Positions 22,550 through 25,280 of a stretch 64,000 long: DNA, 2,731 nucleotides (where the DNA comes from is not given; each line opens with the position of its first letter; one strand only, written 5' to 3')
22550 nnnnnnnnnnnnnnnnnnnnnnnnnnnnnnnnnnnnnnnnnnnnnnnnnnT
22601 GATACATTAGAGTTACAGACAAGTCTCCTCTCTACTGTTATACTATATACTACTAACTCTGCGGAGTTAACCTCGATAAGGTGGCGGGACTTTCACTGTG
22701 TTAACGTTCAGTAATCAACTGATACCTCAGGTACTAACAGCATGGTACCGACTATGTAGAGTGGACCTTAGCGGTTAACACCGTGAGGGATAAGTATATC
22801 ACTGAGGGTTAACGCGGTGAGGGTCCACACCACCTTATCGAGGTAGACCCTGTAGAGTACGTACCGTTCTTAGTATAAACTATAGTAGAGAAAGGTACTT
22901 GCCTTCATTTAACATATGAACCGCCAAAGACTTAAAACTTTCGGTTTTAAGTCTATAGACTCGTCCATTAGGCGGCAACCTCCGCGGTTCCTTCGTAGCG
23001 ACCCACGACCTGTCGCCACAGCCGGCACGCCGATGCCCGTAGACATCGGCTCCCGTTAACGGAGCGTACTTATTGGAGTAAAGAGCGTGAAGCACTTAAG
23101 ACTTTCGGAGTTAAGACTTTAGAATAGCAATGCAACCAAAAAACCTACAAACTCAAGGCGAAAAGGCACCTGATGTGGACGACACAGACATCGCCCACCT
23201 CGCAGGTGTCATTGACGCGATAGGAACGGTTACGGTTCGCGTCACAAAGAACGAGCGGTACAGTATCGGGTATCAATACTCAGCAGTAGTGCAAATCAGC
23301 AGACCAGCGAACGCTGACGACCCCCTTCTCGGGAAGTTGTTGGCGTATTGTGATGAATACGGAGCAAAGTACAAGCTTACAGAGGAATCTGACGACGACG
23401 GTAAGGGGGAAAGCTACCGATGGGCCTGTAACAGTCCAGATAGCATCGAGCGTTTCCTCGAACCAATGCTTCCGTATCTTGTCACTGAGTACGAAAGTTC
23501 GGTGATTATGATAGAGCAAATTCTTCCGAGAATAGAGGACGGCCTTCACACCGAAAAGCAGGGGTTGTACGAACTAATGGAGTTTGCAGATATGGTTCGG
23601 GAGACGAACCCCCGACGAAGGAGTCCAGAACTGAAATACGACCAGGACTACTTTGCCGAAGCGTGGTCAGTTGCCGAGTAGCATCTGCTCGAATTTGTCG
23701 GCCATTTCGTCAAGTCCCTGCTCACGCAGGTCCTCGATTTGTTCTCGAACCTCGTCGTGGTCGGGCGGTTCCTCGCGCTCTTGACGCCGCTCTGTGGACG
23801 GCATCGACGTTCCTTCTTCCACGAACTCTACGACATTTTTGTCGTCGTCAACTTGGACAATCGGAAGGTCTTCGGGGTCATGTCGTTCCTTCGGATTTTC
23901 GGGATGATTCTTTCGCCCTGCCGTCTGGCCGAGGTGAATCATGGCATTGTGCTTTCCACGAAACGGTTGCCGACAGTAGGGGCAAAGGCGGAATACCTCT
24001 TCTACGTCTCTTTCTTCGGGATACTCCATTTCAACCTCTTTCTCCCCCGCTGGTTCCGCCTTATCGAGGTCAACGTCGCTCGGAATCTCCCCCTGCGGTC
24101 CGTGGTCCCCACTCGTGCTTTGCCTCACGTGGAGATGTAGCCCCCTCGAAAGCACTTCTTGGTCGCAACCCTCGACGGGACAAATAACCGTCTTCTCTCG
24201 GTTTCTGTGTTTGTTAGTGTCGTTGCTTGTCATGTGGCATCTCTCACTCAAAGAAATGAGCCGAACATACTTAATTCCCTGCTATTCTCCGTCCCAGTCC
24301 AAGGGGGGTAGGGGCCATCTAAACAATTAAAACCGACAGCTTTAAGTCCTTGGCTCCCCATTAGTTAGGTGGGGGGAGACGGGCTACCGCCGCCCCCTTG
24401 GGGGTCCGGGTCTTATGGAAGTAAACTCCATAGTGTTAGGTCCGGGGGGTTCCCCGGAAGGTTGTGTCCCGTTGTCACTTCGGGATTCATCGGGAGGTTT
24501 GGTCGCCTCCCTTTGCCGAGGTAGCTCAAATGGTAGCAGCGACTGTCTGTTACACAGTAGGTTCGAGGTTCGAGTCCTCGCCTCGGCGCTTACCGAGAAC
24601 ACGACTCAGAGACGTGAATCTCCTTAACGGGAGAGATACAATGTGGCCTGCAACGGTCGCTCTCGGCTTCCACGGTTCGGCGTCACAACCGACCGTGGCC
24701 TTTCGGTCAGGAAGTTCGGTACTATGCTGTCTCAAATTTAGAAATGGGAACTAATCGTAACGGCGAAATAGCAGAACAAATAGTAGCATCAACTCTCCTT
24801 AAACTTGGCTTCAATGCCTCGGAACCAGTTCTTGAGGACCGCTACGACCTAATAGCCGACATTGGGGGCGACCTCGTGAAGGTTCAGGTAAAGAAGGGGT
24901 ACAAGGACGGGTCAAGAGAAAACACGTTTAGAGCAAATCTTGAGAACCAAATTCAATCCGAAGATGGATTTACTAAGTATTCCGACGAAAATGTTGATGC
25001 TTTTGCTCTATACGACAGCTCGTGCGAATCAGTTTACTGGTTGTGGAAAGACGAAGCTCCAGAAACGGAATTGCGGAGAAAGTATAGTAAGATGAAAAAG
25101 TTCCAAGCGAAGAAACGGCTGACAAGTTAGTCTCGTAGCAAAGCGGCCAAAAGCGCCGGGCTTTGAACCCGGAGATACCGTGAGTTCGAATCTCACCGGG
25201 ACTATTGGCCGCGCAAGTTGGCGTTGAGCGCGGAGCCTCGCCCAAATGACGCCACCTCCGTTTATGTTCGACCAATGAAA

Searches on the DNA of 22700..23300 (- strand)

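Call 7: search_rna_families(source=window, start=22700, end=23300, threshold=evalue, max_evalue=10, show_alignments=3)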
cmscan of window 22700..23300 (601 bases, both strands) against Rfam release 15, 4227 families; matches with E-value up to 10: 1.
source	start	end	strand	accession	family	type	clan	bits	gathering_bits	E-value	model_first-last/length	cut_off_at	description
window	22819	22852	-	RF03549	mir-15_2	Gene; miRNA;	-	13.9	80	9.6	11-44/56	no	mir-15_2 microRNA precursor family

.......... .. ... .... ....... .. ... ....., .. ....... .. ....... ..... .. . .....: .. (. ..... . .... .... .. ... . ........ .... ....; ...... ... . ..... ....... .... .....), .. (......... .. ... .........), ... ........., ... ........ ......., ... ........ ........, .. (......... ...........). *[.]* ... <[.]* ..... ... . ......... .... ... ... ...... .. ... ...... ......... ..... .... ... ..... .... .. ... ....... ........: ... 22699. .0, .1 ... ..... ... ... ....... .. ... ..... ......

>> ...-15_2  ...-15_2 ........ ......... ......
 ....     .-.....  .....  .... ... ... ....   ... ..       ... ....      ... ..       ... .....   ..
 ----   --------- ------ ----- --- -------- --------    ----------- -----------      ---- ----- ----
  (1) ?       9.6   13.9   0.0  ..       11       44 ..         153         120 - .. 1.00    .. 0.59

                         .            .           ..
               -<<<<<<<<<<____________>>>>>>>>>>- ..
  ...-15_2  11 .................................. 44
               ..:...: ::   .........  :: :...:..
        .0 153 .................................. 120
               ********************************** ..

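Call 9: search_dna_similar(query=window:22700-23300:-, collection=phages, mode=distant, max_rows=30)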
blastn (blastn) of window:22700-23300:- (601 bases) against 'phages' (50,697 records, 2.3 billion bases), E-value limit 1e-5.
No match.

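Call 103: search_dna_similar(query=window:22900-23110:-, collection=plasmids, mode=distant, max_evalue=1, max_rows=10)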
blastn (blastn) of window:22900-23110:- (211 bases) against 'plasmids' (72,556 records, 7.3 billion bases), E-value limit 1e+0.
Records with a match: 1; places in all: 1; records where one place covers at least 80% of the query: 0.
Best place of each record, by identity: 80-90% 1.
By first word of the organism name: Thauera 1.
By predicted mobility (MOB-suite, as given by PLSDB): conjugative 1.
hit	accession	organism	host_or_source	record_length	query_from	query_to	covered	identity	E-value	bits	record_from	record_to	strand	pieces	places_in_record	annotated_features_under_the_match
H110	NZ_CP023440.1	Thauera sp. K11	cell culture,sludge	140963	77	109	16%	87.9%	2e-1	43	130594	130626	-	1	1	none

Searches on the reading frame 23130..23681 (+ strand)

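Call 11: search_protein_families(library=phrogs, proteins=[window:23130-23681:+])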
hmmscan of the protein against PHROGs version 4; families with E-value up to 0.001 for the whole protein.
window:23130-23681:+ (183 aa): 2 families
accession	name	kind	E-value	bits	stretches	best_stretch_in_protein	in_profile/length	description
phrog_12980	-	DNA, RNA and nucleotide metabolism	7.2e-44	150.5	1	19-180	4-156/161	HNH endonuclease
phrog_5046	-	DNA, RNA and nucleotide metabolism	9.3e-09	36.7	1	18-129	5-108/161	HNH endonuclease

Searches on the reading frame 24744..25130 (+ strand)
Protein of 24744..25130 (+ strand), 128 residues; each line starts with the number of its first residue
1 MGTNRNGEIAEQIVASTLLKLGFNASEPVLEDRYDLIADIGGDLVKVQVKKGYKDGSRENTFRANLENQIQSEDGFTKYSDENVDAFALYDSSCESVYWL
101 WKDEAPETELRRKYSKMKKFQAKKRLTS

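Call 76: search_protein_families(library=pfam, proteins=[window:24744-25130:+], max_evalue=0.01)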
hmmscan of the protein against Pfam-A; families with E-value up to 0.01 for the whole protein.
window:24744-25130:+ (128 aa): 1 family
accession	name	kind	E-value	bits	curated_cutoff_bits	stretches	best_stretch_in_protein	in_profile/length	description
PF11645.14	PDDEXK_5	-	1.7e-17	64.2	26.1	1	1-119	1-125/138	PD-(D/E)XK endonuclease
